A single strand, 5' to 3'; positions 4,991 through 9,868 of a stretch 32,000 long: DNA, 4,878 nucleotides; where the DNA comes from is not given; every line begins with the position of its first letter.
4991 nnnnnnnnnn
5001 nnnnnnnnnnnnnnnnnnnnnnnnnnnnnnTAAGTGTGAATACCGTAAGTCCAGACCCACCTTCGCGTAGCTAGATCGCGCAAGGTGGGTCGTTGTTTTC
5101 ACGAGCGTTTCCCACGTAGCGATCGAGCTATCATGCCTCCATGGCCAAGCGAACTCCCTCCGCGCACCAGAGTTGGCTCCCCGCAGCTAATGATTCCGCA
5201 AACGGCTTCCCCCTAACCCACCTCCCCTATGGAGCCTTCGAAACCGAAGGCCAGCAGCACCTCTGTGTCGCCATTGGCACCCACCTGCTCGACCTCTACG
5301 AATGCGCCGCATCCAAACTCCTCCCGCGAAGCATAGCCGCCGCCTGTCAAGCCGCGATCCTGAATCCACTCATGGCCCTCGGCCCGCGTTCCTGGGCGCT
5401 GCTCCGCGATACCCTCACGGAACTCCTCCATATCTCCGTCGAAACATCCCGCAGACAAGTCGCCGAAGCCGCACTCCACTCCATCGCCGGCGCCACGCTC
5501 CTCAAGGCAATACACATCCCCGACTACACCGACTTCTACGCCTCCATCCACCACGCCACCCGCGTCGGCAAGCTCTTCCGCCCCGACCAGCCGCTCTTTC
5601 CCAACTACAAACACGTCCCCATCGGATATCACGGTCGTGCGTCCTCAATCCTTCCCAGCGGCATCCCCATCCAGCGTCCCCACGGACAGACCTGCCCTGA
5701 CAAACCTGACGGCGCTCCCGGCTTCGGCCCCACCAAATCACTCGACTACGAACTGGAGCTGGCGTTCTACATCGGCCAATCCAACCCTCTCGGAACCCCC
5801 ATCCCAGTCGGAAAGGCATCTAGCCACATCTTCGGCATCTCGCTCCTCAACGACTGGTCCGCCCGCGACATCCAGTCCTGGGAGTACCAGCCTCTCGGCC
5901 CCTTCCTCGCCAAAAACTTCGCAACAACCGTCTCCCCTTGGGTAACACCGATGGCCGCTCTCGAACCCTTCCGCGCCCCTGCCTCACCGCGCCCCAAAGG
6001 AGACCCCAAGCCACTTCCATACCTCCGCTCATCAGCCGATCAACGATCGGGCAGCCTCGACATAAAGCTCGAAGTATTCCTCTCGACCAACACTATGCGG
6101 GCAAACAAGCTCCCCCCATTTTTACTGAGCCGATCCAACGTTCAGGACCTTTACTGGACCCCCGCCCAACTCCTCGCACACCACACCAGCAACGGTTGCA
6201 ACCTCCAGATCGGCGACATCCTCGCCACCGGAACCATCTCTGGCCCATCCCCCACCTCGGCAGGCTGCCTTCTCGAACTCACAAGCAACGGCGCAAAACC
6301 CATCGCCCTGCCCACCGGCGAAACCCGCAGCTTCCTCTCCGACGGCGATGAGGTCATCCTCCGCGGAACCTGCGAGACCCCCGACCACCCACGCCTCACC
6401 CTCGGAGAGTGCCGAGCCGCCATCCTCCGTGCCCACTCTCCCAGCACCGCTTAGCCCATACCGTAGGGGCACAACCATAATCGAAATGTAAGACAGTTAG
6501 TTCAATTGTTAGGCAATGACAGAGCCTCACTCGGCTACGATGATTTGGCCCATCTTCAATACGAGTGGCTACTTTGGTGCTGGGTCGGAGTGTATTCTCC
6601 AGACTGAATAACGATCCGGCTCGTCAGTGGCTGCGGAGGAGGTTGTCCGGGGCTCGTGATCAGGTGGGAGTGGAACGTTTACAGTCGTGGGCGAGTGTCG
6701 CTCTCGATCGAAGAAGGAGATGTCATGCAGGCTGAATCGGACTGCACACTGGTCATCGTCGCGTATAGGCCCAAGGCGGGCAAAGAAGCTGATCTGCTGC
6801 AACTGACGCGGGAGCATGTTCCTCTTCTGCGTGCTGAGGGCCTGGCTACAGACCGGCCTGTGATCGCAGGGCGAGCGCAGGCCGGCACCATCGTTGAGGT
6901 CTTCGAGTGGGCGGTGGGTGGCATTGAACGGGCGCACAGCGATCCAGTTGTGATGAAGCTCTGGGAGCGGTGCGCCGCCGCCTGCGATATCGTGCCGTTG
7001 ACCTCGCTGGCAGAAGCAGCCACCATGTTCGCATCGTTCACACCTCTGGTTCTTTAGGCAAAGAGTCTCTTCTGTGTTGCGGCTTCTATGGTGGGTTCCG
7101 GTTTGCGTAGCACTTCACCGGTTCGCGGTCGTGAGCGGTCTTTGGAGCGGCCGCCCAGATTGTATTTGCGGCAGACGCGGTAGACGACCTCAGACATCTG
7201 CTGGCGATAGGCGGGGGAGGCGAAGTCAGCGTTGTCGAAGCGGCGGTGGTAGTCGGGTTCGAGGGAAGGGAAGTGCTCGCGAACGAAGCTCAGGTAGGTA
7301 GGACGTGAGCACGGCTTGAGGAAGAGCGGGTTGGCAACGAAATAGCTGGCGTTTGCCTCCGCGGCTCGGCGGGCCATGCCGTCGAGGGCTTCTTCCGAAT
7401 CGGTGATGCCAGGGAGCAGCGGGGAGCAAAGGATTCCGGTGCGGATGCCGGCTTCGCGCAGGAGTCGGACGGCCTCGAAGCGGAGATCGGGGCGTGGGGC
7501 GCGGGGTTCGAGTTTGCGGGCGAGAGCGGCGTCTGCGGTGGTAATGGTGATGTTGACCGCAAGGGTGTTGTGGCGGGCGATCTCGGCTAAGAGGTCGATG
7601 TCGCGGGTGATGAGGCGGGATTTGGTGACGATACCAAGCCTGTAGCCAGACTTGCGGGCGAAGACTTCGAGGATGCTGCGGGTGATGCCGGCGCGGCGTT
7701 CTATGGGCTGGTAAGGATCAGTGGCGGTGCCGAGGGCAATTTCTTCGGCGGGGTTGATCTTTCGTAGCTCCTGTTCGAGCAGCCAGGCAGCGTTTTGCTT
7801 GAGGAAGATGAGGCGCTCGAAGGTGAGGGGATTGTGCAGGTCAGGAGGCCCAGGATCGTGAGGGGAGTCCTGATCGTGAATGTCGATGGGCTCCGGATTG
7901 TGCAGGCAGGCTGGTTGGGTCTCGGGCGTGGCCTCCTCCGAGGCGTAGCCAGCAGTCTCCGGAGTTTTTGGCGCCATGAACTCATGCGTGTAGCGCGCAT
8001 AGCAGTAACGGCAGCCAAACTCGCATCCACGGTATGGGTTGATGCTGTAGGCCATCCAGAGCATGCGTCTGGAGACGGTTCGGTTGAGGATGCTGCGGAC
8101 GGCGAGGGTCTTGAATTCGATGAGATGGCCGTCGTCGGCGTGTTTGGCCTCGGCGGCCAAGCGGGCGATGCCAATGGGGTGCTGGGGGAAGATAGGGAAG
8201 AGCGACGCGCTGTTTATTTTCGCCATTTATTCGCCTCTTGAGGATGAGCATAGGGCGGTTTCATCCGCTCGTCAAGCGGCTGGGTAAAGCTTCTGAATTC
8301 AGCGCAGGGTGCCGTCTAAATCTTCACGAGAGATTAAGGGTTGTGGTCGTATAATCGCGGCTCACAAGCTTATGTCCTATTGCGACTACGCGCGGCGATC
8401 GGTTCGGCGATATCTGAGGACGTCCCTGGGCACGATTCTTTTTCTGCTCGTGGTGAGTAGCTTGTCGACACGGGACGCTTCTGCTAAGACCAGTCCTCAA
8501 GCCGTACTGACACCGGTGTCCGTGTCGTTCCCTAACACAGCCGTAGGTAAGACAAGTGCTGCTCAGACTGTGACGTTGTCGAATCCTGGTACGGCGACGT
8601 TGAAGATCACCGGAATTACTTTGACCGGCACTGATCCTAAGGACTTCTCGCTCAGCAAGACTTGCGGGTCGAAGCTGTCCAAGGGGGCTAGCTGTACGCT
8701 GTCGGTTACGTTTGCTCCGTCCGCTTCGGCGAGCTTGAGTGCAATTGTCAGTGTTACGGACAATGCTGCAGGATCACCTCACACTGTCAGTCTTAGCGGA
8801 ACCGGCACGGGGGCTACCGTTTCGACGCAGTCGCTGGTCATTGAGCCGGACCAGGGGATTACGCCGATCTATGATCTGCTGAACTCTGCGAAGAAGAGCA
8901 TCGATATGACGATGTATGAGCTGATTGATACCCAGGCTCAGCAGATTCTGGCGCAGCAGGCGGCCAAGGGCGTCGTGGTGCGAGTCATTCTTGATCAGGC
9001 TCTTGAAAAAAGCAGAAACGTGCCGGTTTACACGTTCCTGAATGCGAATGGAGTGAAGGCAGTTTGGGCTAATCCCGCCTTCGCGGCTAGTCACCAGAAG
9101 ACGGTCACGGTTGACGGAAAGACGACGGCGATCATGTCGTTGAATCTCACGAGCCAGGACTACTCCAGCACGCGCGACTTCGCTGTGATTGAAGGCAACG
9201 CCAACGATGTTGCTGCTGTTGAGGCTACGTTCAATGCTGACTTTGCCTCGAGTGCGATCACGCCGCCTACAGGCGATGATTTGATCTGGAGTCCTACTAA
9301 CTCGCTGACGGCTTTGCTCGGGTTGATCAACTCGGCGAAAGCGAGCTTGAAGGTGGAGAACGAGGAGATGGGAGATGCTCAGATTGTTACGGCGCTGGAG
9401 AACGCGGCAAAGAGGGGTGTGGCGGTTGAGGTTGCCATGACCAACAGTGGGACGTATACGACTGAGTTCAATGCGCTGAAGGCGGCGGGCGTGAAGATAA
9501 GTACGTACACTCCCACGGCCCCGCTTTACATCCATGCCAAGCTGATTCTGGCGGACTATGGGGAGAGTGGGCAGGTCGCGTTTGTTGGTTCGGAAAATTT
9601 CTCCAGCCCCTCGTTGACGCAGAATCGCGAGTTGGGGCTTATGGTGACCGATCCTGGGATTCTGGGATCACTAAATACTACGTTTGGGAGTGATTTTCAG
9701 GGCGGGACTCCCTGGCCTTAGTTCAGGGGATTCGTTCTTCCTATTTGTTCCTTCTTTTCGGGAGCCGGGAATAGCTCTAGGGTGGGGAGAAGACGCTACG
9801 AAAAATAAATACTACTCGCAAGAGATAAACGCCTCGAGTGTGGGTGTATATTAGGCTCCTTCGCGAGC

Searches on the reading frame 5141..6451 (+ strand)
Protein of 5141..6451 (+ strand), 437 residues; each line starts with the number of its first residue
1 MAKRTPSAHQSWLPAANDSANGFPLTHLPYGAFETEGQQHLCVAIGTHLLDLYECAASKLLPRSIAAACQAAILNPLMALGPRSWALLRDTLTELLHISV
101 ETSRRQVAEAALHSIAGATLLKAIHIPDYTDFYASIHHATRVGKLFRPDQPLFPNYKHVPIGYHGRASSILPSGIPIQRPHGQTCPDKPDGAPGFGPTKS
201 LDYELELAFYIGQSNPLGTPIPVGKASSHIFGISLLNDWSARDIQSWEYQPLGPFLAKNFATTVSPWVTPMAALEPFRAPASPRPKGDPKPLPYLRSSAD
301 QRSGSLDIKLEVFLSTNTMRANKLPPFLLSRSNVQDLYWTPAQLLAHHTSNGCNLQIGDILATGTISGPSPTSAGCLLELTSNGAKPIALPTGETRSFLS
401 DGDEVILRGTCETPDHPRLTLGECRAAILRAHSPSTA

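Call 60: search_protein_families(library=pfam, proteins=[window:5141-6451:+], max_evalue=0.00001)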
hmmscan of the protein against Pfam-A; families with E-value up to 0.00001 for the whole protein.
window:5141-6451:+ (437 aa): 2 families
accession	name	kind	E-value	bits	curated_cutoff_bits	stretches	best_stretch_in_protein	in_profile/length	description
PF01557.24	FAA_hydrolase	-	2.7e-36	125.7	23.9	1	130-409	4-203/214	Fumarylacetoacetate (FAA) hydrolase C-terminal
PF09298.16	FAA_hydrolase_N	-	8.9e-16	58.4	25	1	27-120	2-102/105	Fumarylacetoacetase N-terminal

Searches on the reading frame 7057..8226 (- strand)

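Call 60: search_protein_families(library=pfam, proteins=[window:7057-8226:-], max_evalue=0.00001)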
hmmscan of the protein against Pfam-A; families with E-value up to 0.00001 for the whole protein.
window:7057-8226:- (390 aa): 1 family
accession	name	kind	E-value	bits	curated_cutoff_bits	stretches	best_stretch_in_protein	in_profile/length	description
PF04055.27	Radical_SAM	-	3.5e-15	57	29.5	1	156-279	39-160/166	Radical SAM superfamily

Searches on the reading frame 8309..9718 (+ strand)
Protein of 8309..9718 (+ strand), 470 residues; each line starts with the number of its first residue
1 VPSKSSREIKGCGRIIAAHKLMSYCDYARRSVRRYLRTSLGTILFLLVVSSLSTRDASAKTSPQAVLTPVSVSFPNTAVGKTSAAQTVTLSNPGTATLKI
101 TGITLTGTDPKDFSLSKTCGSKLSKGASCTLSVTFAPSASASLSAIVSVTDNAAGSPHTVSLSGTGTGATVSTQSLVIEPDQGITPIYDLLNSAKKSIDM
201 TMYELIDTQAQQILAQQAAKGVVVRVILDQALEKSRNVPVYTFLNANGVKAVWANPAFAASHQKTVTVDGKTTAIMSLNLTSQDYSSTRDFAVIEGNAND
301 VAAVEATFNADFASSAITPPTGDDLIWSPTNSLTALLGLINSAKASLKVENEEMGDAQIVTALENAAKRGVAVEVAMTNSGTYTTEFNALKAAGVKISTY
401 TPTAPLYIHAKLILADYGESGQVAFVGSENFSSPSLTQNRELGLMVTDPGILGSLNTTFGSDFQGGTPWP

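Call 60: search_protein_families(library=pfam, proteins=[window:8309-9718:+], max_evalue=0.00001)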
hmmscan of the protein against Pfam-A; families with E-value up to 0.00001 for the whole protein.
window:8309-9718:+ (470 aa): 5 families
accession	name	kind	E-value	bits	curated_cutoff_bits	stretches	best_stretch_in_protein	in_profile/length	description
PF13091.12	PLDc_2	-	2.2e-35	121.8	27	2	337-461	2-130/132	PLD-like domain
PF15780.11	ASH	-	2e-11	44.3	27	1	67-158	5-97/98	Abnormal spindle-like microcephaly-assoc'd, ASPM-SPD-2-Hydin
PF22073.2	Cep192_D4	-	5.2e-09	36.7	35.5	1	71-166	10-111/112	Cep192 domain 4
PF17941.7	PP_kinase_C_1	-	3.5e-07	30.4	25.7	0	325-459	12-158/167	Polyphosphate kinase C-terminal domain 1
PF22544.2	HYDIN_VesB_CFA65-like_Ig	-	9.3e-06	26.2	25.5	0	81-164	18-99/100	HYDIN/CFA65/VesB-like, Ig-like domain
